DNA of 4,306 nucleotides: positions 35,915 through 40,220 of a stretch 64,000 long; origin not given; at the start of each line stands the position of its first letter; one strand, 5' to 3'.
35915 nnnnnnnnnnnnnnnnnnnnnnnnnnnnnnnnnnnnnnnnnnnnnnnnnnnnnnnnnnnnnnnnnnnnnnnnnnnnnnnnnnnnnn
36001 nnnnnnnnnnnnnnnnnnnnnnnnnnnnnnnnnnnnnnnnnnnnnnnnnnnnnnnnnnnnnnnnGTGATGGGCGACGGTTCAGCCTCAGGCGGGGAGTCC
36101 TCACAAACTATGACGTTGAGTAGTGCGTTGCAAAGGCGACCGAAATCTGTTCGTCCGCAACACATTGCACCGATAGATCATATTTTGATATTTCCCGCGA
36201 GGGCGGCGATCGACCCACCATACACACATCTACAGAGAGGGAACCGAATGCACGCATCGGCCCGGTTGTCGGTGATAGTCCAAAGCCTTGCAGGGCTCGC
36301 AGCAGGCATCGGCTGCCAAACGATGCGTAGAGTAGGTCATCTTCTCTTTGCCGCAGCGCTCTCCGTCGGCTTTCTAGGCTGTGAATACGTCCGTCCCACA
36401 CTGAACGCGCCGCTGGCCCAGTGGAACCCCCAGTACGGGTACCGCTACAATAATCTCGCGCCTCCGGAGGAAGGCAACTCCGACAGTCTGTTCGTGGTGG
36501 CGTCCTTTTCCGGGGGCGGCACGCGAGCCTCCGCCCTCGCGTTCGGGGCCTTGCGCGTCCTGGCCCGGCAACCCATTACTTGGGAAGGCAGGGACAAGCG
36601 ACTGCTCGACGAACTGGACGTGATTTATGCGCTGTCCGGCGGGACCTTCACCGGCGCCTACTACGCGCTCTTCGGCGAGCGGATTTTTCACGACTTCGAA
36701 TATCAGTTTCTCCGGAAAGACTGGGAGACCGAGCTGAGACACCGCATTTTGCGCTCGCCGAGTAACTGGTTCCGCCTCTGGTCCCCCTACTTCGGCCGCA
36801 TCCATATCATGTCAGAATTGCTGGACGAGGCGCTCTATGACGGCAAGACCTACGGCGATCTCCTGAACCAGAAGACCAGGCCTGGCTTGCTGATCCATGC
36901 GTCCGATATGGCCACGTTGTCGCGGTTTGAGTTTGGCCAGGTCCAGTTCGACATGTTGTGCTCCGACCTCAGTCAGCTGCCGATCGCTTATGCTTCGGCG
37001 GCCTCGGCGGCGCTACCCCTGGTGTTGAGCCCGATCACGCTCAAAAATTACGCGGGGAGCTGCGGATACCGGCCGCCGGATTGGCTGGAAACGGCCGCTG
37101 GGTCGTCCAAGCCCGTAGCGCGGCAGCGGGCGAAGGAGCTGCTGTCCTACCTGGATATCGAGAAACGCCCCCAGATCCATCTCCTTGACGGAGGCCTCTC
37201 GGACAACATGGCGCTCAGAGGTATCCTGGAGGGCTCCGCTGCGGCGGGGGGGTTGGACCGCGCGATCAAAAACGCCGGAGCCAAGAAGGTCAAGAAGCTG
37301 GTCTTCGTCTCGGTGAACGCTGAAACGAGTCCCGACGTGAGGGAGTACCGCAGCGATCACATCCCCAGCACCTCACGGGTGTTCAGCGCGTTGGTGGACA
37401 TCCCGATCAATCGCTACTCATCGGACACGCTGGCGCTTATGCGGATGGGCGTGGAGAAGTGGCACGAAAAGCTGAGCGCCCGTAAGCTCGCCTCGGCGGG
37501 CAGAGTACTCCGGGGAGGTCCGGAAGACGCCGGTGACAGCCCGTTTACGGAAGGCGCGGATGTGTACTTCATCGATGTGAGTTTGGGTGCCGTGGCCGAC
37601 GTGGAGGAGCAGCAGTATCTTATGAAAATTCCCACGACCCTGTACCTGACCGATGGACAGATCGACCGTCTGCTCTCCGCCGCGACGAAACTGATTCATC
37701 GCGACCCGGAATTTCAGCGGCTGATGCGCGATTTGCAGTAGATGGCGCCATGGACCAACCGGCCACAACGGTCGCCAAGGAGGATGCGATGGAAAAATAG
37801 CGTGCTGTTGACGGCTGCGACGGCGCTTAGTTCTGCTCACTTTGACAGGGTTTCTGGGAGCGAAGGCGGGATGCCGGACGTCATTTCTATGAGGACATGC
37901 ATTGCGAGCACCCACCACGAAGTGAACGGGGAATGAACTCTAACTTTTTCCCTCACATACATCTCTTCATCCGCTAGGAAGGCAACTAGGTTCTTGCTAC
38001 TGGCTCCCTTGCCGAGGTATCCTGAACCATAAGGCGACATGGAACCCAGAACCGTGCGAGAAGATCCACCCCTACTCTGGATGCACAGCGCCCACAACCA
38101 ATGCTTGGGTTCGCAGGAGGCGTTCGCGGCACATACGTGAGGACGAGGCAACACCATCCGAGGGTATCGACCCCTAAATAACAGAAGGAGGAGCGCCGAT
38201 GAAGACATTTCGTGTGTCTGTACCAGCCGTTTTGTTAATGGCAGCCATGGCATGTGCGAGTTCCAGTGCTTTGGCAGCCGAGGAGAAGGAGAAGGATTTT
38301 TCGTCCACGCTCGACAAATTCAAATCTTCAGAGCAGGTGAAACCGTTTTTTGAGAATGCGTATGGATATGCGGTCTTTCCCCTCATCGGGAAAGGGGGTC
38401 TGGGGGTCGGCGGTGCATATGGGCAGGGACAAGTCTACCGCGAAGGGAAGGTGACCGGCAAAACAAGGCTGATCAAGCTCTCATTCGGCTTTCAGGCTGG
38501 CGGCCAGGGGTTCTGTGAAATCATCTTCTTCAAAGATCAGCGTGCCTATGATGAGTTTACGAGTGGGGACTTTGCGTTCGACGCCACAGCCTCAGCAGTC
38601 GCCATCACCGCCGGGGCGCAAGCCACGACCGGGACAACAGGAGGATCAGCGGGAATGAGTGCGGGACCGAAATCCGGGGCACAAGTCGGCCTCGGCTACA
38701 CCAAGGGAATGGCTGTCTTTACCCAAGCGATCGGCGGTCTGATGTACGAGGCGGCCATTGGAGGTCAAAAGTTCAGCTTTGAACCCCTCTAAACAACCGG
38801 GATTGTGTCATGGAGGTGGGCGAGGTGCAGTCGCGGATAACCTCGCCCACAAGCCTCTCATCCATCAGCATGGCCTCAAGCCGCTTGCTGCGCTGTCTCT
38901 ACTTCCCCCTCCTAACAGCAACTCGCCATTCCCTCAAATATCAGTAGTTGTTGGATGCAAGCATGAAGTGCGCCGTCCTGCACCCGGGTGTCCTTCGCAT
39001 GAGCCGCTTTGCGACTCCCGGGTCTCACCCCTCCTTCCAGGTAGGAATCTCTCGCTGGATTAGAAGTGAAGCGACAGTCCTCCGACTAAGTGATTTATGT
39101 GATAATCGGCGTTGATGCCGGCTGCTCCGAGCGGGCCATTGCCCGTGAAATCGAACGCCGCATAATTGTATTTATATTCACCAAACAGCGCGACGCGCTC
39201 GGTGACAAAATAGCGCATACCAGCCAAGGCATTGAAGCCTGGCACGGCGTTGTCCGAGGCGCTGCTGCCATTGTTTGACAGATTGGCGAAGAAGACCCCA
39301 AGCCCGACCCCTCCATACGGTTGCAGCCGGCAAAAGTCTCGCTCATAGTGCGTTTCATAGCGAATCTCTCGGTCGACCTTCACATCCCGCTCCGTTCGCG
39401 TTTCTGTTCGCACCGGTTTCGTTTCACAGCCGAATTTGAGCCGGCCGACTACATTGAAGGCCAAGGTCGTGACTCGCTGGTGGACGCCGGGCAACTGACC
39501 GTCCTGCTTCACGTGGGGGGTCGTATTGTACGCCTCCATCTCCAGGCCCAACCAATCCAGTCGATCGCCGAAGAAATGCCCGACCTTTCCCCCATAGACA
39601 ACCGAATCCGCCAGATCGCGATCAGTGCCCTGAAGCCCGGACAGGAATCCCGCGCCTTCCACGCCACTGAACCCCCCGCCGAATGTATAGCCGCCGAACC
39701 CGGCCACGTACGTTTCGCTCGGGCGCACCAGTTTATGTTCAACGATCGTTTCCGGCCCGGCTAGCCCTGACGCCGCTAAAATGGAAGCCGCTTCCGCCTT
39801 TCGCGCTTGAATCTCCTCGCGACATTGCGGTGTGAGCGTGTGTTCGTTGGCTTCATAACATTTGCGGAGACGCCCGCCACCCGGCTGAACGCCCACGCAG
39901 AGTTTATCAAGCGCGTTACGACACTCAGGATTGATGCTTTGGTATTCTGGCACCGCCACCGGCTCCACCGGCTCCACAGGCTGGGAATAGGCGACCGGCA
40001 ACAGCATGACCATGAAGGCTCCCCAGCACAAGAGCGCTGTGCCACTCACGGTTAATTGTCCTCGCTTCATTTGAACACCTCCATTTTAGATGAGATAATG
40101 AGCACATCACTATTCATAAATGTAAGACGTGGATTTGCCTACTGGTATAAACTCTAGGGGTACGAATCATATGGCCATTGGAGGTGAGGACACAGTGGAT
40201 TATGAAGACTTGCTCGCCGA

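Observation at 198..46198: Candidate periplasmic lipid-handling/remodelling island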

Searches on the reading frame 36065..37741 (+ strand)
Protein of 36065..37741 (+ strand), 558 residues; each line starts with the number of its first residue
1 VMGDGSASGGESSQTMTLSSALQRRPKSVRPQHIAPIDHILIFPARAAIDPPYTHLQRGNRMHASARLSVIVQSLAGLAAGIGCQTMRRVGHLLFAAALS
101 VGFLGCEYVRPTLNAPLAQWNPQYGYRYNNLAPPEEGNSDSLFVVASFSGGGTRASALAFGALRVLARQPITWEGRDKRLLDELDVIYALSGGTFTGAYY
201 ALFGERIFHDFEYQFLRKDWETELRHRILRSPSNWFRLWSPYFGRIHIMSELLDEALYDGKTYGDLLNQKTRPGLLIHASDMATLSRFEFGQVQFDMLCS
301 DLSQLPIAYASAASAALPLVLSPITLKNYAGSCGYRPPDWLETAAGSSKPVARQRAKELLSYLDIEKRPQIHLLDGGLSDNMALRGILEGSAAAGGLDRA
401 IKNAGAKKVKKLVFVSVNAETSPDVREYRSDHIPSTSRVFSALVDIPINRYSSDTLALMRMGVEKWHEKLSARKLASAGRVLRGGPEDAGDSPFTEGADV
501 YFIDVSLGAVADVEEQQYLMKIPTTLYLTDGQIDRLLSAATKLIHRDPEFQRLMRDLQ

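Call 6: search_protein_families(library=pfam, proteins=[window:36065-37741:+], max_evalue=0.01)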
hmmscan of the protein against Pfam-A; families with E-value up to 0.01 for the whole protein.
window:36065-37741:+ (558 aa): 1 family
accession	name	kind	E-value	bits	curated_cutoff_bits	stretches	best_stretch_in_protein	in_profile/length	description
PF01734.28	Patatin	-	1.3e-11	45.5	27.7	1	147-383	2-186/191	Patatin-like phospholipase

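Call 90: search_solved_structures(query=window:36245-37741:+, max_evalue=0.01)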
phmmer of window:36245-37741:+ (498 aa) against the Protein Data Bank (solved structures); distinct sequences matched with E-value up to 0.01: 0.

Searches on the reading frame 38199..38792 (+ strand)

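Call 6: search_protein_families(library=pfam, proteins=[window:38199-38792:+], max_evalue=0.01)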
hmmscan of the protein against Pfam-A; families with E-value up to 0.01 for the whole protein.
window:38199-38792:+ (197 aa): 1 family
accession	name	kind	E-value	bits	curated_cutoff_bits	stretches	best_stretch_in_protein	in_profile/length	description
PF04366.17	Ysc84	-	0.00025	21.2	25.1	1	94-148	3-58/127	Las17-binding protein actin regulator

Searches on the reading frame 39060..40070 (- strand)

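Call 6: search_protein_families(library=pfam, proteins=[window:39060-40070:-], max_evalue=0.01)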
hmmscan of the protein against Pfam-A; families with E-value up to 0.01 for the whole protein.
window:39060-40070:- (336 aa): 2 families
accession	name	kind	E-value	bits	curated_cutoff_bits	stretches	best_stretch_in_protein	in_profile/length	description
PF13505.12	OMP_b-brl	-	5.4e-07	30.4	28.7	1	126-336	20-175/175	Outer membrane protein beta-barrel domain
PF02462.21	Opacity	-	0.0018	18.8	21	1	236-304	32-105/126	Opacity family porin protein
